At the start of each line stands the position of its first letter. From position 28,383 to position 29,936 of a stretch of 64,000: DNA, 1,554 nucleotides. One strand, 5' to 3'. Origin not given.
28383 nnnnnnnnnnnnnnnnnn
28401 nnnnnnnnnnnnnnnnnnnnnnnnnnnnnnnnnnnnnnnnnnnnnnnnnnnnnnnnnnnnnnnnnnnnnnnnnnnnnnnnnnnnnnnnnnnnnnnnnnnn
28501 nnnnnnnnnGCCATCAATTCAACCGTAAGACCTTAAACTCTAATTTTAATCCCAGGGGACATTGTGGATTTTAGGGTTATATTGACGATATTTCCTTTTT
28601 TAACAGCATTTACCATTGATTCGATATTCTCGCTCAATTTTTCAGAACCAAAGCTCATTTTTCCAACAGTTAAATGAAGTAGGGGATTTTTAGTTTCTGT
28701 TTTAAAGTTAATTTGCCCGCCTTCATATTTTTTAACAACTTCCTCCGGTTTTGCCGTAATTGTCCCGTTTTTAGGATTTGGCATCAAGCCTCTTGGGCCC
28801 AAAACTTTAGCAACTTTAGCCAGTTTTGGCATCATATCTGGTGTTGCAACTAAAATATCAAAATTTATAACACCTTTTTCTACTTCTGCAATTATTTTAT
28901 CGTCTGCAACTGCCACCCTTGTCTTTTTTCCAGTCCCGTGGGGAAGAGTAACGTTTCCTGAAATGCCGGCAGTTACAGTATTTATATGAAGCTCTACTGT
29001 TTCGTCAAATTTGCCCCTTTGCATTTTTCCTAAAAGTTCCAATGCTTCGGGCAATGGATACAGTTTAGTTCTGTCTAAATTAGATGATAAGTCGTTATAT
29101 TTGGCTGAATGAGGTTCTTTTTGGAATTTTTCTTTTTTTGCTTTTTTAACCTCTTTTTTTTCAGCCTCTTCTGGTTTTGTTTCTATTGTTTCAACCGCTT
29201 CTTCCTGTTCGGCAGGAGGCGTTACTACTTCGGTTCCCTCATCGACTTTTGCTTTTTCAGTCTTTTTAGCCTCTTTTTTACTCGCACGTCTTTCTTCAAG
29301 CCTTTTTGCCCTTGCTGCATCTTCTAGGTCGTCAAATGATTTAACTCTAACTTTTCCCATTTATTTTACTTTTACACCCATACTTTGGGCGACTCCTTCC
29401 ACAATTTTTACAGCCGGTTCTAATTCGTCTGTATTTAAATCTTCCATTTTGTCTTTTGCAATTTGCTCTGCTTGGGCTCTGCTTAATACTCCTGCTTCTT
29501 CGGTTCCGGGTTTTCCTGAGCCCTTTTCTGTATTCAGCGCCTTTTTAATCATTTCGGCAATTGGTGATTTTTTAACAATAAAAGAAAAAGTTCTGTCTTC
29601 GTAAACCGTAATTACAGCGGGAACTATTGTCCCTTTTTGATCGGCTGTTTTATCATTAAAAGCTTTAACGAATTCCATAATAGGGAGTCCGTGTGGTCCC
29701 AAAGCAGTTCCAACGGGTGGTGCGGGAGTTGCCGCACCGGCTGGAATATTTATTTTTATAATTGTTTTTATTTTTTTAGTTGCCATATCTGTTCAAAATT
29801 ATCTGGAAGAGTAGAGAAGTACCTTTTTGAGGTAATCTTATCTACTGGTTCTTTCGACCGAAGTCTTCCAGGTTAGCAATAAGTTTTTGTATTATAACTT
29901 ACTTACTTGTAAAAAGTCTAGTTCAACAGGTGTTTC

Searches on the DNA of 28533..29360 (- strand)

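Call 84: search_rna_families(sources=[L001, L088, L089, L115, L117, L127, L162, L103, L146, L002], threshold=gathering)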
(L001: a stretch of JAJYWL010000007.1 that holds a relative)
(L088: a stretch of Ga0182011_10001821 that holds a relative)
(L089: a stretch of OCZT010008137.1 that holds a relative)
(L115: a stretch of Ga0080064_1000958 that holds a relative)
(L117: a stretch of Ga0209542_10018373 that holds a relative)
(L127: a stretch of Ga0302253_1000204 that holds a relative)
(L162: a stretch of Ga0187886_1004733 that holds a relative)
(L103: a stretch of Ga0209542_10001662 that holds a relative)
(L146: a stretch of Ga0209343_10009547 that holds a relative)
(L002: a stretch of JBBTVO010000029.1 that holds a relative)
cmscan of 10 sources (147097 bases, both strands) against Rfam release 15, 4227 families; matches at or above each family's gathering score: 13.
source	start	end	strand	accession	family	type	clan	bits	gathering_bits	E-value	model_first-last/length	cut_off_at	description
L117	3286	3357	+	RF00005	tRNA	Gene; tRNA;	CL00001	72.3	29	1.7e-13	1-71/71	no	tRNA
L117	1611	1682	+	RF00005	tRNA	Gene; tRNA;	CL00001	71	29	3.7e-13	1-71/71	no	tRNA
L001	4050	4121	+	RF00005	tRNA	Gene; tRNA;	CL00001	70.5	29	5.1e-13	1-71/71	no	tRNA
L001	4632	4703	+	RF00005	tRNA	Gene; tRNA;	CL00001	61.5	29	1.6e-10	1-71/71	no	tRNA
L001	4990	5060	+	RF00005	tRNA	Gene; tRNA;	CL00001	61.2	29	1.9e-10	1-71/71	no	tRNA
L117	1219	1289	-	RF00005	tRNA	Gene; tRNA;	CL00001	57.8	29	1.6e-09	1-71/71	no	tRNA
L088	8723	8853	+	RF00557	L10_leader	Cis-reg; leader;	-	57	44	4.4e-06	1-138/138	no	Ribosomal protein L10 leader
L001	4542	4625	+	RF00005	tRNA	Gene; tRNA;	CL00001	52.3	29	5.3e-08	1-71/71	no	tRNA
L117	8284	8405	+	RF00557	L10_leader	Cis-reg; leader;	-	51.7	44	5.3e-05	1-138/138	no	Ribosomal protein L10 leader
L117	2098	2181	+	RF00005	tRNA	Gene; tRNA;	CL00001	50.7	29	1.4e-07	1-71/71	no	tRNA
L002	10581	10713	+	RF00557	L10_leader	Cis-reg; leader;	-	47.3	44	0.00042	1-138/138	no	Ribosomal protein L10 leader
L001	13709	13822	-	RF00557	L10_leader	Cis-reg; leader;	-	44.8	44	0.0013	1-138/138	no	Ribosomal protein L10 leader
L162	381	496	+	RF00557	L10_leader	Cis-reg; leader;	-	44.7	44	0.0014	1-138/138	no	Ribosomal protein L10 leader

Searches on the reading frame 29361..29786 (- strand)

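Call 5: search_protein_families(library=pfam, proteins=[window:29361-29786:-], max_evalue=0.01)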
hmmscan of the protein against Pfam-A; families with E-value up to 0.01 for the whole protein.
window:29361-29786:- (141 aa): 2 families
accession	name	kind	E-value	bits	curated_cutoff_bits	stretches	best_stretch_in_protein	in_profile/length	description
PF03946.19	Ribosomal_L11_N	-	5e-27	93.9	32.9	1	10-67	1-58/58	Ribosomal protein L11, N-terminal domain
PF00298.24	Ribosomal_L11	-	4.2e-21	75.6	21.4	1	72-140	1-69/69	Ribosomal protein L11, RNA binding domain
